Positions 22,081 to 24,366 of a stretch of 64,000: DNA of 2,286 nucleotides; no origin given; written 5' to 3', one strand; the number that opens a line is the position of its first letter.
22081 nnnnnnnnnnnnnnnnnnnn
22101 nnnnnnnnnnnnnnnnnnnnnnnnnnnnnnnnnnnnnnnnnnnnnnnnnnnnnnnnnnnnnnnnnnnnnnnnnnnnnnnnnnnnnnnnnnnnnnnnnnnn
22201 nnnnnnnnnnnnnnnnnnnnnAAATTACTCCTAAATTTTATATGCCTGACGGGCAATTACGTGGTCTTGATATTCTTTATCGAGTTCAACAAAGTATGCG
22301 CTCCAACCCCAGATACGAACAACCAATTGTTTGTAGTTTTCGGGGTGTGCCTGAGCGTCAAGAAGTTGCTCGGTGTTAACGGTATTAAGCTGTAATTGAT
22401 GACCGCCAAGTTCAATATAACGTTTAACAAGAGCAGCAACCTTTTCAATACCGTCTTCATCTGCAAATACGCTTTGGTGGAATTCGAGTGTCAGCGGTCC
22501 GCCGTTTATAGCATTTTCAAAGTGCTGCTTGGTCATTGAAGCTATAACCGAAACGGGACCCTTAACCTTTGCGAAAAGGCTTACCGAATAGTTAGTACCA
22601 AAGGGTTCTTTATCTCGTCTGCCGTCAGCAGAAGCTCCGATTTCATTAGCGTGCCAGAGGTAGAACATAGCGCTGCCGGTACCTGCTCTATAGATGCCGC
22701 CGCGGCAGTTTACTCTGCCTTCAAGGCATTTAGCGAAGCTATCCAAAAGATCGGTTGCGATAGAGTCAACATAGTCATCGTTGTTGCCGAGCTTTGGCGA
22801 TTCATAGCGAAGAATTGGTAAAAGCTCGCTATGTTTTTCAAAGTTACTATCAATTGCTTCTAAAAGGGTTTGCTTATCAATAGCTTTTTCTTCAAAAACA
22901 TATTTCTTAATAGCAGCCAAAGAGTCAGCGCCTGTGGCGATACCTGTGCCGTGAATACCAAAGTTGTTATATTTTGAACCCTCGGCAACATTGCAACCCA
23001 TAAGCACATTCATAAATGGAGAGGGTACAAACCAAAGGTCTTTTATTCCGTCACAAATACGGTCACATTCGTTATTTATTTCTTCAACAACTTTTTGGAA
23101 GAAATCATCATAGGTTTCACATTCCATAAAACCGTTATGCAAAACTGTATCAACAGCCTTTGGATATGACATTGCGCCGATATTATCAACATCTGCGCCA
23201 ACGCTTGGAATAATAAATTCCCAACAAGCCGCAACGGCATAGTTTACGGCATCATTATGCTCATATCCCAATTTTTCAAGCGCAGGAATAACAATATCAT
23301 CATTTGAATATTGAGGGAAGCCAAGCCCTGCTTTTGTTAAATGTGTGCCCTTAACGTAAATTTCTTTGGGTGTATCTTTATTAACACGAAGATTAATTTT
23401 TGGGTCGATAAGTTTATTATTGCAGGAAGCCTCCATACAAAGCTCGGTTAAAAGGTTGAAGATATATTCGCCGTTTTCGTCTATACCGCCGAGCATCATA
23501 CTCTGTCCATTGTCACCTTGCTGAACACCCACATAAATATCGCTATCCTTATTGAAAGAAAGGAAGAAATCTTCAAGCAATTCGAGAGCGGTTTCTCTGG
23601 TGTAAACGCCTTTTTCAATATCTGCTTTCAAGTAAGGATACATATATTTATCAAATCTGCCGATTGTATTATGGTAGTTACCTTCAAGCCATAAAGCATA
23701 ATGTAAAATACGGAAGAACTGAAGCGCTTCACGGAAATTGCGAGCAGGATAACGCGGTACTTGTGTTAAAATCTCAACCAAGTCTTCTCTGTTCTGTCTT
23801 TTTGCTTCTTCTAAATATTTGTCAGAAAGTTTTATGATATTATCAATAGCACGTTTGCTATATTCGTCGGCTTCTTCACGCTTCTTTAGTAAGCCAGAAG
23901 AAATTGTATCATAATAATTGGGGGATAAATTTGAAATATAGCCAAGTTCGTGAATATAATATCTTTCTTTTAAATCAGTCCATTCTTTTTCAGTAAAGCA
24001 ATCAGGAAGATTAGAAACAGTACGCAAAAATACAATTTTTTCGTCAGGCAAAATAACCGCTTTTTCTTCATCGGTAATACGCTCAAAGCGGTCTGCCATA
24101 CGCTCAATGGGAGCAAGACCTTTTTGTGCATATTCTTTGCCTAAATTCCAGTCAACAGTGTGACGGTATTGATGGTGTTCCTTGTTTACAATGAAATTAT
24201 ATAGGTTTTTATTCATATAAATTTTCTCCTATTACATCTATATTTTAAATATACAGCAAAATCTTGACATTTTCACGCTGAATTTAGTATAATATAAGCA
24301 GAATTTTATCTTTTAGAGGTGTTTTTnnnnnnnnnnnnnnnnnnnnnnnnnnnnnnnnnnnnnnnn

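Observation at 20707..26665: GRE operon with an SGNH esterase between enzyme and activase, a divergent AraC regulator and a beta-helix protein: candidate new catabolic module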

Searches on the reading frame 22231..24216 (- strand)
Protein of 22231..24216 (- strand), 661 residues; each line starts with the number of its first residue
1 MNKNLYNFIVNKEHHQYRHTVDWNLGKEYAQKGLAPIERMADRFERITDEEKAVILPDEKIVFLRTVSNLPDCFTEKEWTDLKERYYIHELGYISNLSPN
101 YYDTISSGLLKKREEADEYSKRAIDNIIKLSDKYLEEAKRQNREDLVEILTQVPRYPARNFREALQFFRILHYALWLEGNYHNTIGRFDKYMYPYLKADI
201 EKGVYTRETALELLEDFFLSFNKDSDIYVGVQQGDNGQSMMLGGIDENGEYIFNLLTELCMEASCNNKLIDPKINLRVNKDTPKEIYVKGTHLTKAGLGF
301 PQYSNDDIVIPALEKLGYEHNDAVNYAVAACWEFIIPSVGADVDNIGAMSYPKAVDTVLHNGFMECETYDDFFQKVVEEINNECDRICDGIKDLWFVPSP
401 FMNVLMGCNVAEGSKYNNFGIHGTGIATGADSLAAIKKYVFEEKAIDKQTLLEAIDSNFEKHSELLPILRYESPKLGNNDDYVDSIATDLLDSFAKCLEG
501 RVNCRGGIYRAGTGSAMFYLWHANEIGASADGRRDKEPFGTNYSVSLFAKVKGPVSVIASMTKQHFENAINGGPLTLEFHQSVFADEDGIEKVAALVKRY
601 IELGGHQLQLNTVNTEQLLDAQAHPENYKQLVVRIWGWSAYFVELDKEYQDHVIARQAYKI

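Call 3: search_protein_families(library=pfam, proteins=[window:22231-24216:-], max_evalue=0.01)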
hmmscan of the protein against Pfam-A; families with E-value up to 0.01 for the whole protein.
window:22231-24216:- (661 aa): 2 families
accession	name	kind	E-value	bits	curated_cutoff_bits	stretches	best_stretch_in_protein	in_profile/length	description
PF02901.20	PFL-like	-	2.3e-85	288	24.3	1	116-514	209-638/647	Pyruvate formate lyase-like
PF01228.26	Gly_radical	-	4.2e-22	79.1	22.2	1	550-643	12-106/106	Glycine radical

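Call 4: search_protein_families(library=ncbifam, proteins=[window:22231-24216:-], max_evalue=0.01)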
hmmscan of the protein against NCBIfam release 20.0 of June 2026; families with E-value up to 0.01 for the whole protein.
window:22231-24216:- (661 aa): 12 families
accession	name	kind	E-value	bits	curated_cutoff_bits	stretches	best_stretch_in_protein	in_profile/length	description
TIGR01774.1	PFL2-3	subfamily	7.9e-91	305.5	678.2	1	130-661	222-786/786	formate C-acetyltransferase/glycerol dehydratase family glycyl radical enzyme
NF043068.1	glycl_HYPD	equivalog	1.4e-87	294.6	1100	1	119-657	209-780/784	trans-4-hydroxy-L-proline dehydratase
NF048009.1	SfplDhtHpfGKleb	equivalog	1.5e-84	284.7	1000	2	383-657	539-820/824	(2S)-3-sulfopropanediol dehydratase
NF048011.1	SfplDhtHpsGDes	equivalog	3.9e-77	260.3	1000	2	412-659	573-819/821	(2S)-3-sulfopropanediol dehydratase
NF007437.0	PRK09983.1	equivalog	1.1e-74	251.9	1109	1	129-660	208-764/765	formate C-acetyltransferase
TIGR04394.1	choline_CutC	equivalog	1.4e-69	235.5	1050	1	117-657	212-784/789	choline trimethylamine-lyase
NF033718.1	indole_decarb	equivalog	7.7e-64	216.3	1100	3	472-660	679-867/868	indoleacetate decarboxylase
NF033715.1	glycyl_HPDL_Lrg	equivalog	9.8e-54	182.5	1150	3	115-331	285-507/901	4-hydroxyphenylacetate decarboxylase large subunit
TIGR01255.1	pyr_form_ly_1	equivalog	9.6e-24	83.8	994.2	1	414-657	504-739/744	formate C-acetyltransferase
NF038360.1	rad_fix_GrcA3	exception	1.3e-20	73.3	158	1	587-657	3-73/78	autonomous glycyl radical cofactor GrcA3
NF008341.1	PRK11127.1-1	equivalog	1.1e-09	38.1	145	1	606-657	24-75/80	autonomous glycyl radical cofactor GrcA2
TIGR04365.1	spare_glycyl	equivalog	8.3e-09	35.8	170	1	601-657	66-121/126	autonomous glycyl radical cofactor GrcA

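Call 5: find_homologous_proteins(query=window:22231-24216:-, max_evalue=1e-10)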
Query window:22231-24216:- (661 aa): 6915 proteins with E <= 1e-10 among 8000 candidates; the best 120 are listed.
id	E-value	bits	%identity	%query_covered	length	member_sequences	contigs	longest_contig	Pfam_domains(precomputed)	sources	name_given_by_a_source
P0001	0.0e+0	1538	100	100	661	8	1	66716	PF02901.21,PF01228.27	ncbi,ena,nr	ncbi:MAG: pyruvate formate-lyase [Clostridia bacterium]|nr:pyruvate formate-lyase [Clostridia bacter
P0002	0.0e+0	1449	92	100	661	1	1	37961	PF02901.21,PF01228.27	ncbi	-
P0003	0.0e+0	1439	92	100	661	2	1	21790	PF02901.21,PF01228.27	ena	-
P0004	0.0e+0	1435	91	100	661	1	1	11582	PF02901.21,PF01228.27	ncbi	-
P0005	0.0e+0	1432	92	100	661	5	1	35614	PF02901.21,PF01228.27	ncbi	-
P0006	0.0e+0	1431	91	100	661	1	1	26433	PF02901.21,PF01228.27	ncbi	-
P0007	0.0e+0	1428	91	100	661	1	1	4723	PF02901.21,PF01228.27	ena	-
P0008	0.0e+0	1428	91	100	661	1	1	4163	PF02901.21,PF01228.27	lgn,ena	-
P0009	0.0e+0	1425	91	100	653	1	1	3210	PF02901.21,PF01228.27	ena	-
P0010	0.0e+0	1418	90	100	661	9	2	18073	PF02901.21,PF01228.27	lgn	-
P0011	0.0e+0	1416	90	100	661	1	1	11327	PF02901.21,PF01228.27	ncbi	-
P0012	0.0e+0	1407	91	99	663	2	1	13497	PF02901.21,PF01228.27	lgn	-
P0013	0.0e+0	1407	90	99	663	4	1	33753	PF02901.21,PF01228.27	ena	-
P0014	0.0e+0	1381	88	100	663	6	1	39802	PF02901.21,PF01228.27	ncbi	-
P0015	0.0e+0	1377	87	100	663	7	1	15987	PF02901.21,PF01228.27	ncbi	-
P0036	0.0e+0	1240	79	100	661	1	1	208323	PF02901.21,PF01228.27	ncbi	-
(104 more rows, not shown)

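Call 7: find_encoding_contigs(protein=P0036, flank=10000, max_places=2)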
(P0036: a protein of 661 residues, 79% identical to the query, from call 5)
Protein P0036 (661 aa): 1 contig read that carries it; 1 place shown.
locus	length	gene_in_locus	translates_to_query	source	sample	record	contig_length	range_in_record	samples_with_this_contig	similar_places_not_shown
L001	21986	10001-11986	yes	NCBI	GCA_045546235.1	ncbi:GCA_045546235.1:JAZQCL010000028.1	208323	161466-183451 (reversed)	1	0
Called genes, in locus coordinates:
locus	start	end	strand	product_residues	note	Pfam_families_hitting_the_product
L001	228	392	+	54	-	-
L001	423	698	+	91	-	-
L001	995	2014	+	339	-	PF00480:ROK (weak)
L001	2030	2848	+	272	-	PF13483:Lactamase_B_3, PF12706:Lactamase_B_2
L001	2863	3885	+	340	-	PF08240:ADH_N, PF16912:Glu_dehyd_C, PF00107:ADH_zinc_N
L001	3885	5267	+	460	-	PF00370:FGGY_N, PF02782:FGGY_C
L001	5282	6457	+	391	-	PF01232:Mannitol_dh, PF08125:Mannitol_dh_C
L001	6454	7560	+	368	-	PF01232:Mannitol_dh, PF02254:TrkA_N (faint), PF02558:ApbA (weak), PF08125:Mannitol_dh_C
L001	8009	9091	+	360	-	PF19789:DUF6273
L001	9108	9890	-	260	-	PF02311:AraC_binding, PF00165:HTH_AraC, PF12833:HTH_18, PF00165:HTH_AraC (weak)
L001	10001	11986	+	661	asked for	PF02901:PFL-like, PF01228:Gly_radical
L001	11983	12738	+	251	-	PF13353:Fer4_12, PF04055:Radical_SAM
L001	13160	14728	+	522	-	-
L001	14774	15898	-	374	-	PF13793:Pribosyltran_N, PF00156:Pribosyltran, PF14572:Pribosyl_synth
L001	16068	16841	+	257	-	PF02511:Thy1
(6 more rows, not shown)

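Call 8: find_related_loci(query=A1, collection=genome_contigs, flank=10000)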
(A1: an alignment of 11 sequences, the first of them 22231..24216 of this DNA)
Query A1 (661 aa) in genome_contigs; peptide patterns used: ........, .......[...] (x = any residue, [..] = any of these).
361 stretches matched a pattern; 314 encode a relative of the query (tblastn E <= 1e-3); the best 80 are kept; 80 distinct loci.
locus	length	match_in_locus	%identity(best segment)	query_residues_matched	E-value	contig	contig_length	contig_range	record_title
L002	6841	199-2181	91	1-661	0e+0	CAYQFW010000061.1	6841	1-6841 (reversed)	MAG TPA_asm: uncultured Ruminococcus sp. isolate SRP315200_co2_584 genome assembly, contig: NODE_18956_length_6841_cov_7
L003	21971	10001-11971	90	5-661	0e+0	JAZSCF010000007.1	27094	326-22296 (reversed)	MAG: Acutalibacteraceae bacterium isolate T1900044918_TS20190384.MAGScoT_cleanbin_000008 SGB_3345_k141_752501, whole gen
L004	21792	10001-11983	88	1-661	0e+0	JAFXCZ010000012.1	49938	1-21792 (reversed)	MAG: Clostridia bacterium isolate RGIG6303 Sheep_Rectum-3__c911027, whole genome shotgun sequence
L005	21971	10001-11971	90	5-661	0e+0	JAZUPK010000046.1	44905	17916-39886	MAG: Acutalibacteraceae bacterium isolate T1900044867_TS20190333.MAGScoT_cleanbin_000018 SGB_3135_k141_1290735, whole ge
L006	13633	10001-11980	88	2-661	0e+0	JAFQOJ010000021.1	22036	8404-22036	MAG: Clostridia bacterium isolate RGIG2003 Goat_Colon-1__c286662, whole genome shotgun sequence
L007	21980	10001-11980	88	2-661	0e+0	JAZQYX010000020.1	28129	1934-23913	MAG: Acutalibacteraceae bacterium isolate T1900045159_TC20190153.MAGScoT_cleanbin_000011 SGB_5014_k141_547084, whole gen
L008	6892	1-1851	91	45-661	0e+0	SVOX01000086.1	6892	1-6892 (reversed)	MAG: Oscillospiraceae bacterium isolate SIG576 NODE_48874_length_6892_cov_0.904361, whole genome shotgun sequence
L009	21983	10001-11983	79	1-661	0e+0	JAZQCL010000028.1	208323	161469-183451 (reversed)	MAG: Acutalibacteraceae bacterium isolate T1900044638_TS20190104.MAGScoT_cleanbin_000015 SGB_1207_k141_397792, whole gen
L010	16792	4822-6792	80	5-661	0e+0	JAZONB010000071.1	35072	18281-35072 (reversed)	MAG: Acutalibacteraceae bacterium isolate T1900045643_YK20190337.MAGScoT_cleanbin_000020 SGB_8145_k141_299689, whole gen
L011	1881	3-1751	91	79-661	0e+0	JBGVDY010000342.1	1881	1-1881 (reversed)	MAG: Acutalibacteraceae bacterium isolate fecal_MAG_426 fecal_MAG_426_contig_0342, whole genome shotgun sequence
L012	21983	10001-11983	79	1-661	0e+0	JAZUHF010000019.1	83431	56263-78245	MAG: Acutalibacteraceae bacterium isolate T1900045278_TH20190048.MAGScoT_cleanbin_000001 SGB_5929_k141_2011700, whole ge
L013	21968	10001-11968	78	1-661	0e+0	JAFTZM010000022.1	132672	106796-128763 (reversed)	MAG: Clostridia bacterium isolate RGIG4291 Roe_deer_Colon.Co__c1421469, whole genome shotgun sequence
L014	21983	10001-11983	78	1-661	0e+0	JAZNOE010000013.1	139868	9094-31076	MAG: Acutalibacteraceae bacterium isolate T1900044652_TS20190118.MAGScoT_cleanbin_000100 SGB_1444_k141_1238264, whole ge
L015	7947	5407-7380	78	4-661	0e+0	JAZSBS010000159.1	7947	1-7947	MAG: Acutalibacteraceae bacterium isolate T1900044926_TS20190392.MAGScoT_cleanbin_000021 SGB_3380_k141_2231340, whole ge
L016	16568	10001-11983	77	1-661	0e+0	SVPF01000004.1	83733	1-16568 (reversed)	MAG: Oscillospiraceae bacterium isolate SIG584 NODE_7011_length_83733_cov_3.434084, whole genome shotgun sequence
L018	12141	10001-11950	79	12-661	0e+0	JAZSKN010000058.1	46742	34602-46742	MAG: Acutalibacteraceae bacterium isolate T1900044560_TS20190026.MAGScoT_cleanbin_000031 SGB_361_k141_660330, whole geno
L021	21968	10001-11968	78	6-661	0e+0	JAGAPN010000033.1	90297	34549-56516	MAG: Clostridia bacterium isolate RGIG8656 Water_deer_Cecum.Co__c593920, whole genome shotgun sequence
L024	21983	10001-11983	77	1-661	0e+0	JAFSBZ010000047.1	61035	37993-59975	MAG: Clostridia bacterium isolate RGIG3004 Goat_Rectum-3__c888077, whole genome shotgun sequence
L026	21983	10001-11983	77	1-661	0e+0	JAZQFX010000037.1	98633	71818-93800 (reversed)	MAG: Acutalibacteraceae bacterium isolate T1900044632_TS20190098.MAGScoT_cleanbin_000004 SGB_1063_k141_2127719, whole ge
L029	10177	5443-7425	77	1-661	0e+0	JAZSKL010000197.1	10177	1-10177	MAG: Acutalibacteraceae bacterium isolate T1900044560_TS20190026.MAGScoT_cleanbin_000061 SGB_363_k141_1316861, whole gen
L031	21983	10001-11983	77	1-661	0e+0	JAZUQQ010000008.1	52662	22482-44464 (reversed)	MAG: Eubacteriales bacterium isolate T1900044857_TS20190323.MAGScoT_cleanbin_000004 SGB_3069_k141_3020613, whole genome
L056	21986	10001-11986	76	1-661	0e+0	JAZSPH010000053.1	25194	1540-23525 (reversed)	MAG: Acutalibacteraceae bacterium isolate T1900044546_TS20190012.MAGScoT_cleanbin_000034 SGB_146_k141_2807853, whole gen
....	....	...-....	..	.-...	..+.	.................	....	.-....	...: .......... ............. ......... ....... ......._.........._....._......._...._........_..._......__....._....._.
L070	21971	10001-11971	74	5-661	0e+0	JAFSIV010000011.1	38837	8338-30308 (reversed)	MAG: Clostridia bacterium isolate RGIG3182 Goat_Rectum.Co__c1792996, whole genome shotgun sequence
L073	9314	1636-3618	72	1-661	0e+0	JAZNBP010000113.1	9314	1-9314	MAG: Acutalibacteraceae bacterium isolate T1900044741_TS20190207.MAGScoT_cleanbin_000041 SGB_2067_k141_2202801, whole ge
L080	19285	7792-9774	76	1-661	0e+0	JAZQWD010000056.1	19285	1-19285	MAG: Acutalibacteraceae bacterium isolate T1900045166_TC20190160.MAGScoT_cleanbin_000032 SGB_5148_k141_308243, whole gen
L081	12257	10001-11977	69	4-661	0e+0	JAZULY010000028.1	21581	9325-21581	MAG: Acutalibacteraceae bacterium isolate T1900044899_TS20190365.MAGScoT_cleanbin_000039 SGB_3293_k141_1352225, whole ge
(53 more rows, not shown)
